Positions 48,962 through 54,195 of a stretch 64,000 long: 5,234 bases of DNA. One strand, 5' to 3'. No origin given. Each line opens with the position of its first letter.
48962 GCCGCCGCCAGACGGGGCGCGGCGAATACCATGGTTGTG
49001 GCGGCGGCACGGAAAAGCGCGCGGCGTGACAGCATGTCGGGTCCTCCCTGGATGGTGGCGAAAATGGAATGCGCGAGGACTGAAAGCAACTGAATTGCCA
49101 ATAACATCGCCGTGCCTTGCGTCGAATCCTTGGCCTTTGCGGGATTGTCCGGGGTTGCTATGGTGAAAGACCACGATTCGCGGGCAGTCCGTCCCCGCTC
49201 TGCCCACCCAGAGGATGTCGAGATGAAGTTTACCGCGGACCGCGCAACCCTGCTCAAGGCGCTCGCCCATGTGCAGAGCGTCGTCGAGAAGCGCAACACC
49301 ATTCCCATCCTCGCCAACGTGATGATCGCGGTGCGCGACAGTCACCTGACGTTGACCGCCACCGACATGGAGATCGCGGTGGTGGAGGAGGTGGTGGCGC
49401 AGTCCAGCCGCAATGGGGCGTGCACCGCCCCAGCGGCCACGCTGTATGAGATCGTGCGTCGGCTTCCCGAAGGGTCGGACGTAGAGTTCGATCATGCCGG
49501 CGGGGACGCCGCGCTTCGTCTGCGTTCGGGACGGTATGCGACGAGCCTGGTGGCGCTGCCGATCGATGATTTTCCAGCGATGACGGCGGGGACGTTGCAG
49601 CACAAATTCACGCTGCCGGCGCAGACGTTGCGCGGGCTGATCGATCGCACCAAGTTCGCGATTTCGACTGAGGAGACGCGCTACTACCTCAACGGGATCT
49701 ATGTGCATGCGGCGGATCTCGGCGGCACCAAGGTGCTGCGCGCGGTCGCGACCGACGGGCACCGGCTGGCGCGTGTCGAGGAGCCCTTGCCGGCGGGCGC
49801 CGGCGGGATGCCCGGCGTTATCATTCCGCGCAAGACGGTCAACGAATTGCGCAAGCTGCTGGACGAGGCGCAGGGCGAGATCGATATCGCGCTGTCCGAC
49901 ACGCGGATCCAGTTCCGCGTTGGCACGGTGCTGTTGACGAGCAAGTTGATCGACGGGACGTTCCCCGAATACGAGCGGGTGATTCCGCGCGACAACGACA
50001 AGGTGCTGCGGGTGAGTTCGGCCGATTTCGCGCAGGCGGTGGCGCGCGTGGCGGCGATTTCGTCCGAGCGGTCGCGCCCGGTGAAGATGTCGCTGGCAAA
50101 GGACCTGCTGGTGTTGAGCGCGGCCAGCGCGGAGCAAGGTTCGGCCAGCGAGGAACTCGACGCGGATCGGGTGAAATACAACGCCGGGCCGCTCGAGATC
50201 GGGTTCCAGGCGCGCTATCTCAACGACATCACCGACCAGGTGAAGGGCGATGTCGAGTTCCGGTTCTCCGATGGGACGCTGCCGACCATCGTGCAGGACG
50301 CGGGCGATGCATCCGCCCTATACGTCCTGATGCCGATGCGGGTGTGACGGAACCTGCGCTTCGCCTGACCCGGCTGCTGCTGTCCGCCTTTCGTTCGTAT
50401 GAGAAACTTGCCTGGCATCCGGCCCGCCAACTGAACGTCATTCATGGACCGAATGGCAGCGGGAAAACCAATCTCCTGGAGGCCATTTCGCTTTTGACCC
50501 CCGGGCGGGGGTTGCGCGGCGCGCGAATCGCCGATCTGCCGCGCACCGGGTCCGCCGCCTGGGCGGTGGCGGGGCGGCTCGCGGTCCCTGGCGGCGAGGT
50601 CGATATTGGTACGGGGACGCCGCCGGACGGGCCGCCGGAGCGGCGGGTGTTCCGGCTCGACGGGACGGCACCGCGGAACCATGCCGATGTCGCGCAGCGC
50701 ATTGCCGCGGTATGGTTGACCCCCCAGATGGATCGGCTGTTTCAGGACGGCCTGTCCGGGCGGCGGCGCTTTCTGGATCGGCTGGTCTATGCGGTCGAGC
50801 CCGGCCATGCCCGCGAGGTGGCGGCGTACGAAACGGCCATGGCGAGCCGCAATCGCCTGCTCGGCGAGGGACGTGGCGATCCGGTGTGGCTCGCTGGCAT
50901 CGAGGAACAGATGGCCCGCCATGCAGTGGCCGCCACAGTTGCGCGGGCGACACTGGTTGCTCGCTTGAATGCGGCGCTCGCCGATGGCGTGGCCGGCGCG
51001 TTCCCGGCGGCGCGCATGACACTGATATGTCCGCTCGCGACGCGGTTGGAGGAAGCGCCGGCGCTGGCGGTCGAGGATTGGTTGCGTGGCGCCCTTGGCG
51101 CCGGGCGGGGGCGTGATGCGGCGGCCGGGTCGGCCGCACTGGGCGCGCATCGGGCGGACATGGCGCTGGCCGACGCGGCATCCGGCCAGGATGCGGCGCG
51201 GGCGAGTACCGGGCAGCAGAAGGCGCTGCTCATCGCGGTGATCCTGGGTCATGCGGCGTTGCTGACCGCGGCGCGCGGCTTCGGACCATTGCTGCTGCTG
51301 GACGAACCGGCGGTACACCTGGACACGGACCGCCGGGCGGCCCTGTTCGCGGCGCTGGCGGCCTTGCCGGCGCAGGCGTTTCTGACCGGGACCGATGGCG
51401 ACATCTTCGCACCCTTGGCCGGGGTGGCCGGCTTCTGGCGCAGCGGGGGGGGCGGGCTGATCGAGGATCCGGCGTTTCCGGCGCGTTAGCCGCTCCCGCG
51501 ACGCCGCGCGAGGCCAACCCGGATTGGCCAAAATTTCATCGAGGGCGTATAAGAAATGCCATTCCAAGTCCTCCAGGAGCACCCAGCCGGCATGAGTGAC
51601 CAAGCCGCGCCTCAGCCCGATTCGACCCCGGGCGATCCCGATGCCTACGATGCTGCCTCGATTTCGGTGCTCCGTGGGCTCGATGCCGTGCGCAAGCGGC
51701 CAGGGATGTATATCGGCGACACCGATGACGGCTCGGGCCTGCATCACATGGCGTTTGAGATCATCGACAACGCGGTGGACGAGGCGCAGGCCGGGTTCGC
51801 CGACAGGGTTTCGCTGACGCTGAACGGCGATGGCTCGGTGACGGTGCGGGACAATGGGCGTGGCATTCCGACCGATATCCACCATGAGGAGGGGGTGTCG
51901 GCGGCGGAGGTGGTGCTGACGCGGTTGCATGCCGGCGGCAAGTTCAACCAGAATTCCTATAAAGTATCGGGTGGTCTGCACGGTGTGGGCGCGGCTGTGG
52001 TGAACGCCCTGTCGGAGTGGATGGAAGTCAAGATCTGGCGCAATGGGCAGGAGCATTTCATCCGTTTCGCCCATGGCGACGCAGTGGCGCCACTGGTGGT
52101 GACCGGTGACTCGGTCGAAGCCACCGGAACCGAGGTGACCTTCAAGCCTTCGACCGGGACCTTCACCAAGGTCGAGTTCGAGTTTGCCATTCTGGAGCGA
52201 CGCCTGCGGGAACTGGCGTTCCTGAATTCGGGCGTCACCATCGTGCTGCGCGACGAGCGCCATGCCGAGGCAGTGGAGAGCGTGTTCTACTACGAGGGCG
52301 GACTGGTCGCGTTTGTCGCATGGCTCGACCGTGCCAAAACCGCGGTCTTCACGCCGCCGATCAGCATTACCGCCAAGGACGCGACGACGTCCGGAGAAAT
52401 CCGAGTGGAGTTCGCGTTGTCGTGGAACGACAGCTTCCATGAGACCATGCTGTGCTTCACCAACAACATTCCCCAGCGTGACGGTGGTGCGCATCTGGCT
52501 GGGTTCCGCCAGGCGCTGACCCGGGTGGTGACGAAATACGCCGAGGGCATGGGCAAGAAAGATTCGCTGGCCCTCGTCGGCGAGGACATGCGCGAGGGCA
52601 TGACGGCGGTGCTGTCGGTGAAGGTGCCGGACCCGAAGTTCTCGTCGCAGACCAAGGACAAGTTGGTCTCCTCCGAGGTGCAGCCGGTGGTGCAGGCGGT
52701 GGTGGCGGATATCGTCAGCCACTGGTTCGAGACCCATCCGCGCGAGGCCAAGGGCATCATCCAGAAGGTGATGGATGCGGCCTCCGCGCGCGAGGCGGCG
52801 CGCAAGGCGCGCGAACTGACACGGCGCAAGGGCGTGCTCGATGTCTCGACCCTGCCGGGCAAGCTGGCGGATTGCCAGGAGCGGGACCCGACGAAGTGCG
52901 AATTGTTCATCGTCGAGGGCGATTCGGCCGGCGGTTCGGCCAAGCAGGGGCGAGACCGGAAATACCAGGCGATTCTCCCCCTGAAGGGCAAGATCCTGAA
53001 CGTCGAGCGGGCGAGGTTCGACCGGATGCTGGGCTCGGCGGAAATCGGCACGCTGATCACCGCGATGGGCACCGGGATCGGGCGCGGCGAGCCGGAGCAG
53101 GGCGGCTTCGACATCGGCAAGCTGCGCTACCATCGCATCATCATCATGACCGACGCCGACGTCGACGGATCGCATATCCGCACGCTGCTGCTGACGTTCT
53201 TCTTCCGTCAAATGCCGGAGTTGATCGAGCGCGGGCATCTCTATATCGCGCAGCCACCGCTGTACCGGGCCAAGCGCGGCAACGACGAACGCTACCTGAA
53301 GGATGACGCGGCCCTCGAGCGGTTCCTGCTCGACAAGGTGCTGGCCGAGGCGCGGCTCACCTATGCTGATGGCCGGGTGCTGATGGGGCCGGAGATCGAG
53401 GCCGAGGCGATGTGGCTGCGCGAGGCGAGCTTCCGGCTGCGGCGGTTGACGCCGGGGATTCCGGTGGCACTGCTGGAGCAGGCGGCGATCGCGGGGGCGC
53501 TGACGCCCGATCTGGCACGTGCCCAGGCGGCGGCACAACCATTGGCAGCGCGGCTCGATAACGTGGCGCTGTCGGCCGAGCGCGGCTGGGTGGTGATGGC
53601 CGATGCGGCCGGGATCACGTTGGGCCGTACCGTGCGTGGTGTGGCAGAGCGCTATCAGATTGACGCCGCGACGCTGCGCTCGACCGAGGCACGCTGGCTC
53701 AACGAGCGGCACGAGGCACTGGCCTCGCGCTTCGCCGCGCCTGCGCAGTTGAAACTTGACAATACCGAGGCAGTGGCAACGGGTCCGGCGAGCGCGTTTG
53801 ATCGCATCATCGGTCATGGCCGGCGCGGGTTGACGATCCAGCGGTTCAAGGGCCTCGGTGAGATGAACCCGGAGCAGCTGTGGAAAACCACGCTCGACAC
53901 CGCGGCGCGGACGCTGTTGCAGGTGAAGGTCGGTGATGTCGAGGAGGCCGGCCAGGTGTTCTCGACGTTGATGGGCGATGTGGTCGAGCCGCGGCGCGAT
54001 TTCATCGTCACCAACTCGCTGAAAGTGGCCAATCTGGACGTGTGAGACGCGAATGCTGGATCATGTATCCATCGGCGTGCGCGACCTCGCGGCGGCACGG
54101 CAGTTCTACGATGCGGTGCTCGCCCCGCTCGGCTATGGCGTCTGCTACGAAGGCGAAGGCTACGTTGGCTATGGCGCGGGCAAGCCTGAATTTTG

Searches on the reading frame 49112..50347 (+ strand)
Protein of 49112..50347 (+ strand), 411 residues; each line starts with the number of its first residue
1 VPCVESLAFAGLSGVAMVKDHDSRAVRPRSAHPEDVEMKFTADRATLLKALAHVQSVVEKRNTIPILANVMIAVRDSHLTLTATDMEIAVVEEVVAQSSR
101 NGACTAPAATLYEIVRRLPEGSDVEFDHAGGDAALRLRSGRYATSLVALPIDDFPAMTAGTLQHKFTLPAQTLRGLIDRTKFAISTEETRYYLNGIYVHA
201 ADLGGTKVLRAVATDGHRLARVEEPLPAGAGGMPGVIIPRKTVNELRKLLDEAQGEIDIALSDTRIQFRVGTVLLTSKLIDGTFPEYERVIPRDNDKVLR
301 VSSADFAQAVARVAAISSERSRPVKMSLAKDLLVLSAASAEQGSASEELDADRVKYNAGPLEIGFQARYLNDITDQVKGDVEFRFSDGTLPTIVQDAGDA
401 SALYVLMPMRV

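Call 8: search_protein_families(library=pfam, proteins=[window:49112-50347:+], max_evalue=0.001)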
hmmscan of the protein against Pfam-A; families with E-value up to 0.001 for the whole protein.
window:49112-50347:+ (411 aa): 3 families
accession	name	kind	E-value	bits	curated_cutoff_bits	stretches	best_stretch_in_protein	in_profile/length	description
PF02767.21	DNA_pol3_beta_2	-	3.4e-37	127.7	27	1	168-286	2-116/116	DNA polymerase III beta subunit, central domain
PF02768.20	DNA_pol3_beta_3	-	5.8e-33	113.7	27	1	289-410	2-121/121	DNA polymerase III beta subunit, C-terminal domain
PF00712.24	DNA_pol3_beta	-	8.1e-30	103.9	24.4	1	38-157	1-119/120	DNA polymerase III beta subunit, N-terminal domain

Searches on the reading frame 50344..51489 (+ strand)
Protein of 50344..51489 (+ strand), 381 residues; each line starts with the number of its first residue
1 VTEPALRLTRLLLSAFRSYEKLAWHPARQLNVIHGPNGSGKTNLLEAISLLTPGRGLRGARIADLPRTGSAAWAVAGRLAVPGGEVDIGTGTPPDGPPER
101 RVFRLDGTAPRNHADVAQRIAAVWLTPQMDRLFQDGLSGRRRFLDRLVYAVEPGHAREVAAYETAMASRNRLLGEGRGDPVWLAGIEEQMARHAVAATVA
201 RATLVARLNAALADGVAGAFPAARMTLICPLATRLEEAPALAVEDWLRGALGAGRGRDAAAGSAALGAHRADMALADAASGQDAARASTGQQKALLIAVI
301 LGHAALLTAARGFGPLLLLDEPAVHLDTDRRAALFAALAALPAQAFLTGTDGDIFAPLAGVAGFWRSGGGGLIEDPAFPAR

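Call 8: search_protein_families(library=pfam, proteins=[window:50344-51489:+], max_evalue=0.001)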
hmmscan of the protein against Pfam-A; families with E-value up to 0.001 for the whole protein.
window:50344-51489:+ (381 aa): 5 families
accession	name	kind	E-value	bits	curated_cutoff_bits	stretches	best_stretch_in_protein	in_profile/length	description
PF02463.25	SMC_N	-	5.2e-15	55.9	40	1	8-348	2-195/220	RecF/RecN/SMC N terminal domain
PF13304.12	AAA_21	-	2.2e-12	48.1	27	1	30-51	1-22/304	AAA domain, putative AbiEii toxin, Type IV TA system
PF13476.12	AAA_23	-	8e-09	36.8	27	1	10-54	1-45/201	AAA domain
PF13175.12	AAA_15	-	0.00014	22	32.1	1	10-51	5-46/374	AAA ATPase domain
PF00005.33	ABC_tran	-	0.00019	22.5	25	0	29-52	12-35/137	ABC transporter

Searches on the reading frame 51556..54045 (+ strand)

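Call 8: search_protein_families(library=pfam, proteins=[window:51556-54045:+], max_evalue=0.001)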
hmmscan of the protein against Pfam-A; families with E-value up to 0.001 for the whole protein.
window:51556-54045:+ (829 aa): 5 families
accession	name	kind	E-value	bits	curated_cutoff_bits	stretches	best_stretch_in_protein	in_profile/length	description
PF00204.31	DNA_gyraseB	-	5.2e-52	176.2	27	1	249-420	1-172/173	DNA gyrase B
PF00986.26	DNA_gyraseB_C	-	5.2e-27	94.2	29.8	1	757-817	2-62/63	DNA gyrase B subunit, carboxyl terminus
PF02518.31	HATPase_c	-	9.1e-19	68.4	26.4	1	58-198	2-107/111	Histidine kinase-, DNA gyrase B-, and HSP90-like ATPase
PF01751.28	Toprim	-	1.3e-18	67.4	23.1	1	449-566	1-95/96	Toprim domain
PF21249.2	GyrB_hook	-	4.3e-06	26.7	23.7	1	568-590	1-23/29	GyrB, hook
